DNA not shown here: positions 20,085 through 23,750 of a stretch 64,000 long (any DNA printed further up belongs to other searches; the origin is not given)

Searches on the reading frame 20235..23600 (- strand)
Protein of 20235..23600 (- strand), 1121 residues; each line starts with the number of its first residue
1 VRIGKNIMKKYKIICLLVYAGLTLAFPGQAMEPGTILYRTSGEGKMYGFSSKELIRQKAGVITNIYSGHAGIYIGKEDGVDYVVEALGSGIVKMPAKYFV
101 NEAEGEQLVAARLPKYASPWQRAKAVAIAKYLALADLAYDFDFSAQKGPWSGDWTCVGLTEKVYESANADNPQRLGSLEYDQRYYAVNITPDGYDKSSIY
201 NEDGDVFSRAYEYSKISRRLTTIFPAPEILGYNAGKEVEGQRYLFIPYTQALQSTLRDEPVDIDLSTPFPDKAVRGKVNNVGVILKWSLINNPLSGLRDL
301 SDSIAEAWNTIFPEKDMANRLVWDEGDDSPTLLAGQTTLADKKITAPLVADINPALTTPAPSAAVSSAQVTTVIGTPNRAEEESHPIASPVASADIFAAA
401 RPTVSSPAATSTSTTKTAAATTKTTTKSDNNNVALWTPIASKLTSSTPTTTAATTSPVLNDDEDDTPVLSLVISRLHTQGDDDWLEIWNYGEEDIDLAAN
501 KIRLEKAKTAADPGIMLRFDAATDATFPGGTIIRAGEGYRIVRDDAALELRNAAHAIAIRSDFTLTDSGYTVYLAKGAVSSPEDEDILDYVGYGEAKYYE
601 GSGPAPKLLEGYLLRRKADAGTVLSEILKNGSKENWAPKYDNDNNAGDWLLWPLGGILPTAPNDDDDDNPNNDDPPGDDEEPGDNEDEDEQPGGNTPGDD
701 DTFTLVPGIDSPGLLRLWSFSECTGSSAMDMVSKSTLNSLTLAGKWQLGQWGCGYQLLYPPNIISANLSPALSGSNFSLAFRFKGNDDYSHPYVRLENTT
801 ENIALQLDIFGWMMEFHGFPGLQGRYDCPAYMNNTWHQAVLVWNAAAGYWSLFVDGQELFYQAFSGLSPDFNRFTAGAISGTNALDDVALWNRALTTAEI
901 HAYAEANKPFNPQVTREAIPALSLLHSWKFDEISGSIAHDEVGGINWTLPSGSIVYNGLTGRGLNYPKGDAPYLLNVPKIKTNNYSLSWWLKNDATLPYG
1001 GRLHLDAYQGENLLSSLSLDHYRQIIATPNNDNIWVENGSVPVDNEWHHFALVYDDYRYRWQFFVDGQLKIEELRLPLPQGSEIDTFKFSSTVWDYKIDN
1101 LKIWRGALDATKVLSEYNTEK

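Call 22: search_protein_families(library=pfam, max_evalue=0.001, proteins=[window:20235-23600:-])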
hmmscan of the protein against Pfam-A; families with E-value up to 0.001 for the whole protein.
window:20235-23600:- (1121 aa): 3 families
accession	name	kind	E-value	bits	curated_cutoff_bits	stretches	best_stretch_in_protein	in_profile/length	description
PF13385.13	Laminin_G_3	-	7.4e-19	68.8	27.6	2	974-1113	8-150/151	Concanavalin A-like lectin/glucanases superfamily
PF00932.25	LTD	-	5.7e-08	33.5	34.3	1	470-576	7-96/109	Lamin Tail Domain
PF05708.18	Peptidase_C92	-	1.5e-07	32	27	1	62-180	20-136/166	Permuted papain-like amidase enzyme, YaeF/YiiX, C92 family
